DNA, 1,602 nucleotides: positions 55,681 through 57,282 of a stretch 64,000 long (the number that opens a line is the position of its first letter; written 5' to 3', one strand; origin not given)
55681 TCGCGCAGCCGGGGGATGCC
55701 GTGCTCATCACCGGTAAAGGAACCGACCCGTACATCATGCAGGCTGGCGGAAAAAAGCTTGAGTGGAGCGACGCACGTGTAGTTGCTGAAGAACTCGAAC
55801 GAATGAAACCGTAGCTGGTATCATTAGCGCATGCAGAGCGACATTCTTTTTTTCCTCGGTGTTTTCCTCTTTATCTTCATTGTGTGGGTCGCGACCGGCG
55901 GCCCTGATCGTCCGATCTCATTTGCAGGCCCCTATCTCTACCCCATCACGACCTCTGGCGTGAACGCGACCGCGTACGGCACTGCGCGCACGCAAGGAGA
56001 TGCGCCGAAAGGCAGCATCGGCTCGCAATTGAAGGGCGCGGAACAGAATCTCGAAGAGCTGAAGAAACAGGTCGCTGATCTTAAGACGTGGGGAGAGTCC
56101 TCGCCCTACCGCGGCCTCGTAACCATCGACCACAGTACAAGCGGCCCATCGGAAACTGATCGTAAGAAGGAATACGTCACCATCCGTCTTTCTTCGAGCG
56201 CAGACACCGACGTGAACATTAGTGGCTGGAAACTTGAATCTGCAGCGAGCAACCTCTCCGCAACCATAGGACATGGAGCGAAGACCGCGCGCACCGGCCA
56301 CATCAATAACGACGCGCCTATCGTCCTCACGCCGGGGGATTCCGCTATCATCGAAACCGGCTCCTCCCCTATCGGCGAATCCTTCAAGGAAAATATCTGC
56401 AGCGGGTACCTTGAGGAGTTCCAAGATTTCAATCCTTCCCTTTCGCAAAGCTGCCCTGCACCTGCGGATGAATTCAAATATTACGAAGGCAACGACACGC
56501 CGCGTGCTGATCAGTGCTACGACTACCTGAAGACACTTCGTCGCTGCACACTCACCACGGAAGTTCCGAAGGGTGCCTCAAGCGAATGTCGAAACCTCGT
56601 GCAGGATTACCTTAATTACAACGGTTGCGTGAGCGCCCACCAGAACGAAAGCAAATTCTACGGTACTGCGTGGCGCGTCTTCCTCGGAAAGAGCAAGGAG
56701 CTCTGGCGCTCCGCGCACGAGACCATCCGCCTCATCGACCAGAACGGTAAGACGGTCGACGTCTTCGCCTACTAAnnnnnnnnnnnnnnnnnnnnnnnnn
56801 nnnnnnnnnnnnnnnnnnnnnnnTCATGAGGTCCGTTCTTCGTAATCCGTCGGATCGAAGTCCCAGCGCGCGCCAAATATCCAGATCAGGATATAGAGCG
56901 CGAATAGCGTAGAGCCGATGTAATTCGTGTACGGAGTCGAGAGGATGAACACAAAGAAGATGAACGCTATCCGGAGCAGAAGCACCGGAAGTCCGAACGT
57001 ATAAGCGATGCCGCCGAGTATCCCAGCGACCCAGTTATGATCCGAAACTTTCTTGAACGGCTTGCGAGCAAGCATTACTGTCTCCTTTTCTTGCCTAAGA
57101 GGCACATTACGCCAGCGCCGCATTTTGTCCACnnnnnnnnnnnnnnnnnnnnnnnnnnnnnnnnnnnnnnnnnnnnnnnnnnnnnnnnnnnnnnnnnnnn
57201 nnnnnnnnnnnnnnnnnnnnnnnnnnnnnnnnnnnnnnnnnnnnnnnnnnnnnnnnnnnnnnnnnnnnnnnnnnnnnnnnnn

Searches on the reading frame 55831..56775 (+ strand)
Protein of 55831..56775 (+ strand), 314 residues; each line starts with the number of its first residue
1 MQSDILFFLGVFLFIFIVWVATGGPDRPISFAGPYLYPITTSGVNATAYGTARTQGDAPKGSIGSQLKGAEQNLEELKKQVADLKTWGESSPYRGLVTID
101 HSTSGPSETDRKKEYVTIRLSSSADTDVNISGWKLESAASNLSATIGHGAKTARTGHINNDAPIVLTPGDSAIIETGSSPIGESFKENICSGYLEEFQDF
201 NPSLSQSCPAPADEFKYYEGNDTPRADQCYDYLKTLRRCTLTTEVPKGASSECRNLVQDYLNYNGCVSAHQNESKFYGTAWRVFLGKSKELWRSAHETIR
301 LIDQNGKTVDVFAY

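Call 5: search_protein_families(library=pfam, proteins=[window:55831-56775:+], max_evalue=1)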
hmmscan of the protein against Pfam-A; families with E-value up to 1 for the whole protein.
window:55831-56775:+ (314 aa): 1 family
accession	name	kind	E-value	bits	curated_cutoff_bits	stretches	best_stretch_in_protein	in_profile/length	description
PF00932.25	LTD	-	8.5e-08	33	34.3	1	97-180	8-73/109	Lamin Tail Domain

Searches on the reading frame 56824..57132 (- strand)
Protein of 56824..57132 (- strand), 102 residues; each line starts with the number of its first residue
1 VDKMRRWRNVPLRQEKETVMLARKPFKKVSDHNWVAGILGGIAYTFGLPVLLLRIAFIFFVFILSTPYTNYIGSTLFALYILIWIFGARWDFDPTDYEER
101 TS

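Call 5: search_protein_families(library=pfam, proteins=[window:56824-57132:-], max_evalue=1)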
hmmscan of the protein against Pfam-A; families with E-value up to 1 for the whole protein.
window:56824-57132:- (102 aa): 3 families
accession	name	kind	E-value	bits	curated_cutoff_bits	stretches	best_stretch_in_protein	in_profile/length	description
PF04024.17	PspC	-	3.1e-08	33.7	25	1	26-86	3-54/58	PspC domain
PF07856.17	Orai-1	-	0.062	13.4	25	1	41-87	111-159/173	Mediator of CRAC channel activity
PF04478.17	Mid2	-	0.087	13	23.2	1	38-74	48-83/150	Mid2 like cell wall stress sensor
